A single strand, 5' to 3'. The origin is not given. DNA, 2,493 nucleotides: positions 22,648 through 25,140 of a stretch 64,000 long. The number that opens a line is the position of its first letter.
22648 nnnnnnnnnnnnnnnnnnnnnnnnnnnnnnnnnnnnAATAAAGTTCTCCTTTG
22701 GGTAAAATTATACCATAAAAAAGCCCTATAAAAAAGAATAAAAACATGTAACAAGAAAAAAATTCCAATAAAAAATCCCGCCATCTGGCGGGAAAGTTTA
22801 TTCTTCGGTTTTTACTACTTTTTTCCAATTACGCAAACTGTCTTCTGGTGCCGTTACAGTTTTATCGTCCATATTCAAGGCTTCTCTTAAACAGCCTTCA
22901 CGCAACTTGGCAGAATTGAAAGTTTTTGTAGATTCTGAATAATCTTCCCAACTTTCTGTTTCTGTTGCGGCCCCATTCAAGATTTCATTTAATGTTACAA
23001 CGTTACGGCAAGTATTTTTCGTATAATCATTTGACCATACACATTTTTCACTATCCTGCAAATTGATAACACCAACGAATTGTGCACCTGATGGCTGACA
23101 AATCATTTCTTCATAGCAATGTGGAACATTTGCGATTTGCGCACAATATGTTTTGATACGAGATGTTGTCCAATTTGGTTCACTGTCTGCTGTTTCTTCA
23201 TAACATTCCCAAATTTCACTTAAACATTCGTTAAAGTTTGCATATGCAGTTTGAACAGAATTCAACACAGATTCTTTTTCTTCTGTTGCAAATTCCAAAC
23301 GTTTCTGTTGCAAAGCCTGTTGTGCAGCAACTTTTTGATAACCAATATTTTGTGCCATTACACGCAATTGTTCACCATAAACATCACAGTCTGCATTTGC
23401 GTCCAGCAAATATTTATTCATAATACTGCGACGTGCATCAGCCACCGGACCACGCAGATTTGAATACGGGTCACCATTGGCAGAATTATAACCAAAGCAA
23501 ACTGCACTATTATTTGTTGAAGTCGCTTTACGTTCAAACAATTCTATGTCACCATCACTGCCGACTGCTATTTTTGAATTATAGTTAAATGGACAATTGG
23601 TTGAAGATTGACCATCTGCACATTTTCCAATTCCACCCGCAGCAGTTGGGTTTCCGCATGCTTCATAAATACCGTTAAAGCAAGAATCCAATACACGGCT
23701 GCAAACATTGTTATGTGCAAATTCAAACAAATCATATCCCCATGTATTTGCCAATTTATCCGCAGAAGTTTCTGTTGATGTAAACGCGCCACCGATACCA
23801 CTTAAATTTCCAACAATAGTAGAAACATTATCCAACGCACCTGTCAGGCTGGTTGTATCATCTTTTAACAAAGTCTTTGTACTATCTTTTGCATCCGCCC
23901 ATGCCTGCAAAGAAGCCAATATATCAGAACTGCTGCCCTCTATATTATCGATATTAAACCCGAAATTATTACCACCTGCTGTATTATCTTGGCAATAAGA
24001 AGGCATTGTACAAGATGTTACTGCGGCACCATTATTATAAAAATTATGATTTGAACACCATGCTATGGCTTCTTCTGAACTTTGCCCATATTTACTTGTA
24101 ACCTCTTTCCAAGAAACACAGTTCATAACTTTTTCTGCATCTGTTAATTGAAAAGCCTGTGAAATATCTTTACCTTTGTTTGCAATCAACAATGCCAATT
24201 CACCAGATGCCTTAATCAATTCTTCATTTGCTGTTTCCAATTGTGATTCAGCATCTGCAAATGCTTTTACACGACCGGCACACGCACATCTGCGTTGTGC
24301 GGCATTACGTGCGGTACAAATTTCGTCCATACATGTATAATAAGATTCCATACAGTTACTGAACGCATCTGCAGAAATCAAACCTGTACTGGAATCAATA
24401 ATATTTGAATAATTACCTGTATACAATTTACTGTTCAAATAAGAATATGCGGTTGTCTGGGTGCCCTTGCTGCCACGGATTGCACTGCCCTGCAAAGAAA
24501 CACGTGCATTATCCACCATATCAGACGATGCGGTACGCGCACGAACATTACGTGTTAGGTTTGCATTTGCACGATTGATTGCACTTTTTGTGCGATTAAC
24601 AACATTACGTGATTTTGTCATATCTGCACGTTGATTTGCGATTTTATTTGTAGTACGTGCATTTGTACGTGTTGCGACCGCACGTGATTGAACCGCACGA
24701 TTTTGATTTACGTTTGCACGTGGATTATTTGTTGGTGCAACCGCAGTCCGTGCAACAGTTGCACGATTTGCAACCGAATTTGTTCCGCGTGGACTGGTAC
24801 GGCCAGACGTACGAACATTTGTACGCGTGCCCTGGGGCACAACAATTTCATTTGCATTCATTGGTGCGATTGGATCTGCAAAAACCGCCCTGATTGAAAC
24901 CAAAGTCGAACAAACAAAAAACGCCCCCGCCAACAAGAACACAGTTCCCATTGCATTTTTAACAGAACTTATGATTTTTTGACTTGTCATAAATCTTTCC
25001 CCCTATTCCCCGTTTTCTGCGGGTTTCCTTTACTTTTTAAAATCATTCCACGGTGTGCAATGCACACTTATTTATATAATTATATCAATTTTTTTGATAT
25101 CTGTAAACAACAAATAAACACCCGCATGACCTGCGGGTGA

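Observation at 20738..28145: Co-oriented five-gene block: two beta-barrel OMPs plus three signal-peptide Cys-rich proteins of an unrecognised family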

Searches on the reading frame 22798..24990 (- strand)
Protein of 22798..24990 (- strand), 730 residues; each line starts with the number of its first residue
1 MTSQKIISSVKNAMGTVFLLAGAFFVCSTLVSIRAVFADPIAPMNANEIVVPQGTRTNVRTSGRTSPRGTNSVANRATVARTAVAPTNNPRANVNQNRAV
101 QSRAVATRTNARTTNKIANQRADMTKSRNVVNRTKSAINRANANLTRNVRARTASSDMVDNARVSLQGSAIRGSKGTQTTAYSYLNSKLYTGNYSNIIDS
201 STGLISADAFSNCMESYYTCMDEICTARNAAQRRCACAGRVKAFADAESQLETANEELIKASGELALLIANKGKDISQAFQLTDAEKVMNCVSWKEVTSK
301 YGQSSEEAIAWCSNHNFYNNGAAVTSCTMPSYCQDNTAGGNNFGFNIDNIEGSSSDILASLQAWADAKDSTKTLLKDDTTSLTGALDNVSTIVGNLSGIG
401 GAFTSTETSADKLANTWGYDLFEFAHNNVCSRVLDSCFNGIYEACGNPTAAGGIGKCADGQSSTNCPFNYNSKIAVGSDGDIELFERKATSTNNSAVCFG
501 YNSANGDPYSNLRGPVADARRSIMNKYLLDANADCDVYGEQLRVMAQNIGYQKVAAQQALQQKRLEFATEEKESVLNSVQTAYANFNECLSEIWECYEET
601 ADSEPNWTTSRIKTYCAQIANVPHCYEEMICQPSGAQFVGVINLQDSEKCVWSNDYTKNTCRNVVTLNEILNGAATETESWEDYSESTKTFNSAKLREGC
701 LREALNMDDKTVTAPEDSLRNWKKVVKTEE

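Call 3: search_protein_families(library=pfam, proteins=[window:22798-24990:-], max_evalue=1)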
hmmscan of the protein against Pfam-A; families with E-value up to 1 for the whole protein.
window:22798-24990:- (730 aa): 1 family
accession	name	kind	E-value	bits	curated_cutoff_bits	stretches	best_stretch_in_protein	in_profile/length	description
PF22251.1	PFF1_TM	-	0.25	11.3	32.3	1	20-130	99-213/300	Vacuolar membrane protease, transmembrane domain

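Call 4: search_protein_families(library=ncbifam, proteins=[window:22798-24990:-], max_evalue=1)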
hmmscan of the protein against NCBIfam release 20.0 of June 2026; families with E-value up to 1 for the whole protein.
window:22798-24990:- (730 aa): 1 family
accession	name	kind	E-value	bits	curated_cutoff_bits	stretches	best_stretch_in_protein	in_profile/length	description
NF005894.0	PRK07857.1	equivalog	0.086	12.7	73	1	107-172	6-71/106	chorismate mutase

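Call 12: find_homologous_proteins(query=window:22798-24990:-)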
Query window:22798-24990:- (730 aa): 1195 proteins with E <= 0.001 among 8000 candidates; the best 120 are listed.
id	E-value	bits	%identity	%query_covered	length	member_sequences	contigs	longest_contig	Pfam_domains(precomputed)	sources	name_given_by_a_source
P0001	0.0e+0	1615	99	100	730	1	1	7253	-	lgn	-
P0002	0.0e+0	1606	99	100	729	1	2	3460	-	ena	-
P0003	0.0e+0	1603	100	98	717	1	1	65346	-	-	-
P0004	0.0e+0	1589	98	100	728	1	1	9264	-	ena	-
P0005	0.0e+0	1588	98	100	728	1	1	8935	-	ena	-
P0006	0.0e+0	1581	97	100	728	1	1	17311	-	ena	-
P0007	0.0e+0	1575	98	98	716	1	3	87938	-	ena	-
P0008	0.0e+0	1566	98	98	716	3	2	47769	-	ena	-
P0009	0.0e+0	1391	86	100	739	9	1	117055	-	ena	-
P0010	0.0e+0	1252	80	99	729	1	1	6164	-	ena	-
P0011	0.0e+0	1245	78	100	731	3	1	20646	-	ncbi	-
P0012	0.0e+0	1225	78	99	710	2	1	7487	-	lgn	-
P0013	0.0e+0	1202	77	99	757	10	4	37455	-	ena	-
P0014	0.0e+0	1191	77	97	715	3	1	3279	-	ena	-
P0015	1.2e-296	1004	65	99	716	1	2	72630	-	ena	-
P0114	5.4e-266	903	62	99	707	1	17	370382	-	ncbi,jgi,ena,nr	ncbi:MAG: hypothetical protein E7008_04120 [Alphaproteobacteria bacterium]|nr:hypothetical protein [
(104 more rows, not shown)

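Call 14: find_encoding_contigs(protein=P0114, flank=10000, max_places=2)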
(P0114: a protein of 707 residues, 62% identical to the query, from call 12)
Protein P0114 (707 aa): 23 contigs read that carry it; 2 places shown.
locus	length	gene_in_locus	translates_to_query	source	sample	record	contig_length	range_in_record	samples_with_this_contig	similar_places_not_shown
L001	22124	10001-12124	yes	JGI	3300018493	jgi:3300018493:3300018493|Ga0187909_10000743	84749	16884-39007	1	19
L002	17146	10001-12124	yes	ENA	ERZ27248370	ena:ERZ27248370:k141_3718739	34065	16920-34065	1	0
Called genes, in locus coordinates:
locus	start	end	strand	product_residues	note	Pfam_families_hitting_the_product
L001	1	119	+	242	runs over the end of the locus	PF01643:Acyl-ACP_TE, PF13279:4HBT_2 (faint), PF20791:Acyl-ACP_TE_C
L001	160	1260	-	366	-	PF21016:RlmN_N, PF04055:Radical_SAM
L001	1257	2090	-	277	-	-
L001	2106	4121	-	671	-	PF04453:LptD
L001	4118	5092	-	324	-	PF03739:LptF_LptG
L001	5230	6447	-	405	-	PF12704:MacB_PCD, PF02687:FtsX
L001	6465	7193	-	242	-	PF00005:ABC_tran, PF02463:SMC_N (faint)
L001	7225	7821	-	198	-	-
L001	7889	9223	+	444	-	PF00350:Dynamin_N (faint), PF01926:MMR_HSR1, PF02421:FeoB_N, PF03193:RsgA_GTPase (faint), PF01926:MMR_HSR1, PF02421:FeoB_N, PF00009:GTP_EFTU (weak), PF14714:KH_dom-like, +2 more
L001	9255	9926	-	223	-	PF09411:PagL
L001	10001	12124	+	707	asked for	-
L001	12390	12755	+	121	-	-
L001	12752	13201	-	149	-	PF00156:Pribosyltran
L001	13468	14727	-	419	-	-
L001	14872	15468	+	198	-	PF12710:HAD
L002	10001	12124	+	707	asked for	-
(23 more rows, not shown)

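Call 19: find_related_loci(query=A1, collection=genome_contigs, flank=10000)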
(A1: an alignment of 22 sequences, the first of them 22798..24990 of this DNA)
Query A1 (730 aa) in genome_contigs; peptide patterns used: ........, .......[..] (x = any residue, [..] = any of these).
451 stretches matched a pattern; 278 encode a relative of the query (tblastn E <= 1e-3); the best 80 are kept; 80 distinct loci.
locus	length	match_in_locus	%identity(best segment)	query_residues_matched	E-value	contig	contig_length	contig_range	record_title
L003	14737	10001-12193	78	1-730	0e+0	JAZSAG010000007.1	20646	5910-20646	MAG: Candidatus Enterousia sp. isolate T1900044938_TS20190404.MAGScoT_cleanbin_000029 SGB_3452_k141_653902, whole genome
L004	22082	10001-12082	67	1-722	0e+0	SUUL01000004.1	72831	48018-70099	MAG: Alphaproteobacteria bacterium isolate SIG45 NODE_2151_length_72831_cov_2.616321, whole genome shotgun sequence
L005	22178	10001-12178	65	1-724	0e+0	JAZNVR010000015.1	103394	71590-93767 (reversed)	MAG: Candidatus Enterousia sp. isolate T1900044788_TS20190254.MAGScoT_cleanbin_000026 SGB_2627_k141_908217, whole genome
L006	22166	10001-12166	65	1-724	0e+0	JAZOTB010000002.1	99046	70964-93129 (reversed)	MAG: Candidatus Enterousia sp. isolate T1900045541_YK20190235.MAGScoT_cleanbin_000047 SGB_7810_k141_2994603, whole genom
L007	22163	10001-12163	63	1-729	0e+0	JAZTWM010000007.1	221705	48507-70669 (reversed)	MAG: Candidatus Enterousia sp. isolate T1900045333_YK20190022.MAGScoT_cleanbin_000042 SGB_6555_k141_849587, whole genome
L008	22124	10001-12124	64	1-723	0e+0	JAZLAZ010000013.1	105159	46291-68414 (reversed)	MAG: Candidatus Enterousia sp. isolate T1900045067_TC20190061.MAGScoT_cleanbin_000021 SGB_4608_k141_1866197, whole genom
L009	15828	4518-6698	62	1-724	0e+0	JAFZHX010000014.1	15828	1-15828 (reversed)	MAG: Alphaproteobacteria bacterium isolate RGIG7782 Water_buffalos_Rectum.Co__c773820, whole genome shotgun sequence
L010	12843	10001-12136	64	1-709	0e+0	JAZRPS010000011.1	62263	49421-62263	MAG: Candidatus Enterousia sp. isolate T1900045373_YK20190063.MAGScoT_cleanbin_000025 SGB_6863_k141_1618981, whole genom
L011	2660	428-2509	63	1-722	0e+0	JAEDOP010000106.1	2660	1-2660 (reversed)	MAG: Alphaproteobacteria bacterium isolate MAG321 NODE_36686_length_2660_cov_3.397313, whole genome shotgun sequence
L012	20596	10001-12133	63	1-704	0e+0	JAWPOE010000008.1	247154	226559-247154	MAG: Alphaproteobacteria bacterium isolate KA0040-166 k141_183340, whole genome shotgun sequence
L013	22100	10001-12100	65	1-708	0e+0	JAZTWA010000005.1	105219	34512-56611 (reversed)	MAG: Candidatus Enterousia sp. isolate T1900045335_YK20190024.MAGScoT_cleanbin_000047 SGB_6593_k141_2338781, whole genom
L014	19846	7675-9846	61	1-724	0e+0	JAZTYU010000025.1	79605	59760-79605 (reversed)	MAG: Candidatus Enterousia sp. isolate T1900045325_YK20190014.MAGScoT_cleanbin_000039 SGB_6437_k141_252735, whole genome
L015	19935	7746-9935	61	1-724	0e+0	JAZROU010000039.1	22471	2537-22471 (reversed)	MAG: Candidatus Enterousia sp. isolate T1900045388_YK20190078.MAGScoT_cleanbin_000020 SGB_6918_k141_3068132, whole genom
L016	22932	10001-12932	61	1-722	0e+0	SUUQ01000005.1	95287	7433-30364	MAG: Alphaproteobacteria bacterium isolate SIG50 NODE_5571_length_95287_cov_6.974496, whole genome shotgun sequence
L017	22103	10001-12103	63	1-722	0e+0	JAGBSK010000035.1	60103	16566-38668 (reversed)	MAG: Alphaproteobacteria bacterium isolate RGIG9404 Yak_Cecum-1__c622643, whole genome shotgun sequence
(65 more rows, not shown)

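Call 30: predict_structure(alignment_id=A1)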
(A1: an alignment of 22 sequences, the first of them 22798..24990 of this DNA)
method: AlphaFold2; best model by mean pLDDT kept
length: 730 residues; sequences in the alignment: 22
mean_pLDDT: 49.5   pTM: 0.34
mean pLDDT of the five models: 49.5, 47.3, 46.5, 44.4, 41.9
residues with pLDDT >= 90: 0; 70-90: 148; 50-70: 178; < 50: 404
segments of 3 or more residues with pLDDT < 50: 1-205, 227-229, 231-242, 275-280, 351-419, 437-472, 474-524, 709-716, 728-730
pLDDT, mean of each block of 10 residues (from residue 1): 35 38 38 36 31 26 28 26 27 26 26 25 27 27 29 29 27 25 26 38 48 57 52 47 52 62 58 48 57 72 77 63 66 58 57 43 39 37 42 40 38 46 53 50 38 34 37 46 38 35 42 44 49 55 63 69 73 77 82 81 78 74 74 59 78 73 81 72 60 78 64 49 55
secondary structure, 60 per line:
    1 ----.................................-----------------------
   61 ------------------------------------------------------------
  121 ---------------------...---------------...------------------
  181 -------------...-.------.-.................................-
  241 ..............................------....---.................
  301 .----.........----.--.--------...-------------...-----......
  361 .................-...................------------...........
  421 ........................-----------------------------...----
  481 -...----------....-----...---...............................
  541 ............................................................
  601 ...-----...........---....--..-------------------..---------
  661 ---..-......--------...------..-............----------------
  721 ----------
elements in order (helices of 4 or more, strands of 3 or more residues): H5-37 H207-239 H241-270 H277-280 H284-301 H306-314 H355-377 H379-397 H410-444 E474-476 E482-484 H495-498 H510-603 H609-619 H623-626 H667-672 H693-704
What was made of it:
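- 22798..24990 (-): Gene C (730 aa). Layout: highly conserved N-terminal hydrophobic segment, polycationic disordered tract, then a Cys-rich, largely helical core. The AF2 model is mostly helical but of low confidence (call 30).
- Closest known: Chlamydial outer membrane complex. Different: A and C are helical rather than beta-rich (call 30).
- The AF2 model of C is poor (pLDDT 49.5, call 30), so its fold is unknown.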

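Call 33: search_solved_structures(query=A1, max_evalue=10)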
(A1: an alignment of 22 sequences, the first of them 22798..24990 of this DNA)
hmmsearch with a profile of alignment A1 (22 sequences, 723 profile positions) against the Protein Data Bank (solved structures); distinct sequences matched with E-value up to 10: 6.
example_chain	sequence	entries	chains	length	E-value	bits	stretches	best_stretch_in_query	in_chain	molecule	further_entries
8at3_G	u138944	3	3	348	0.37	12.6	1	572-620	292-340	HAUS augmin like complex subunit 7 S homeolog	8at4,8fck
4o27_A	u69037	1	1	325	1.4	10.7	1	631-686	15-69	Calcium-binding protein 39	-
4fza_A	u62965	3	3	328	1.4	10.7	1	631-686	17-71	Calcium-binding protein 39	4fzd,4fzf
4nzw_A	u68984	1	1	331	1.4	10.7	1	631-686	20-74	Calcium-binding protein 39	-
1upk_A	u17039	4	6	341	1.5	10.6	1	631-686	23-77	MO25 PROTEIN | CALCIUM-BINDING PROTEIN 39 | Protein Mo25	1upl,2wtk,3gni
8vsu_A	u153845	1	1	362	1.7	10.5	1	631-686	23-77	Calcium-binding protein 39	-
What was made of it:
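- On Chlamydial Cys-rich outer-membrane complex proteins (OmcA, OmcB): No Pfam, NCBIfam or PDB hits (calls 3, 4, 33).
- Closest known: Chlamydial outer membrane complex. Different: No sequence or profile similarity (calls 3, 4, 33).
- There is no similarity to OmcA, OmcB or MOMP (calls 3, 4, 33).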

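Call 61: search_protein_representatives(alignment_id=A1)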
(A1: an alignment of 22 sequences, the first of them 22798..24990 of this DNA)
Query: 22 sequences, 723 profile positions. Proteins with E-value up to 0.001 (for the whole library): 186; up to 1e-10: 78; up to 1e-30: 43. The best 150 are listed.
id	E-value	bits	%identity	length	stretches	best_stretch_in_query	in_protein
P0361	0.0e+00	1043.8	-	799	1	1-701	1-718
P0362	1.5e-254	863.5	-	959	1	2-718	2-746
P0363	2.8e-254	862.6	-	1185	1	6-720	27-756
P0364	4.3e-232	789.3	-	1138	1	33-720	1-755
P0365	2.9e-229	779.9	-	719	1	35-716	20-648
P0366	6.8e-207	706.0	-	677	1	83-717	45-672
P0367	6.5e-203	692.8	-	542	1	188-694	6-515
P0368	7.6e-197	672.8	-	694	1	219-705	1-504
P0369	2.2e-194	664.7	-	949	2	54-702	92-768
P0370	3.4e-192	657.4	-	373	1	353-722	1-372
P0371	1.1e-187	642.4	-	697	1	1-697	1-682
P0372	2.9e-182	624.6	-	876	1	60-699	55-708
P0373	3.1e-176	604.6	-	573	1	1-422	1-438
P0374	7.7e-174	596.7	-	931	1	32-700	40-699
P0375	7.2e-172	590.2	-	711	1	50-701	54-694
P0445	2.3e-09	53.0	-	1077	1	57-284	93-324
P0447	2.4e-09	52.9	-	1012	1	66-264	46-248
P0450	6.5e-09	51.5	-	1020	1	43-259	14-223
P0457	2.4e-08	49.7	-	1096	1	49-288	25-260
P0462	8.6e-08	47.8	-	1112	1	55-288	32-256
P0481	1.1e-06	44.1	-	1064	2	41-292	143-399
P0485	1.7e-06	43.5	-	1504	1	41-375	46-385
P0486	2.0e-06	43.3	-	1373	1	57-284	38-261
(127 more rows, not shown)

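Call 67: search_protein_families(library=pfam, proteins=[P0445, P0447, P0450, P0457, P0462, P0481, P0485, P0486], max_evalue=0.01)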
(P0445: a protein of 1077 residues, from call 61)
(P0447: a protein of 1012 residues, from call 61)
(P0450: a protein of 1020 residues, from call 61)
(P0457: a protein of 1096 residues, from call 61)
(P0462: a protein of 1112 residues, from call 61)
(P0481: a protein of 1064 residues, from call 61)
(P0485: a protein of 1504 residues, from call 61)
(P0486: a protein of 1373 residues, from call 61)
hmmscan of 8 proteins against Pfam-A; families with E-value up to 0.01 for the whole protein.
P0445 (1077 aa): 0 families

P0447 (1012 aa): 0 families

P0450 (1020 aa): 0 families

P0457 (1096 aa): 0 families

P0462 (1112 aa): 0 families

P0481 (1064 aa): 0 families

P0485 (1504 aa): 1 family
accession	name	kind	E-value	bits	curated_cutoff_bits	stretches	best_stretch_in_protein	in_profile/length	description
PF09479.16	Flg_new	-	2.7e-07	31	27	1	738-785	1-45/65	Listeria-Bacteroides repeat domain (List_Bact_rpt)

P0486 (1373 aa): 1 family
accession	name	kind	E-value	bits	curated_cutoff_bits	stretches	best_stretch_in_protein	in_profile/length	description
PF07699.19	Ephrin_rec_like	-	2.9e-06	27.4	23.1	2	983-1012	13-42/48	Tyrosine-protein kinase ephrin type A/B receptor-like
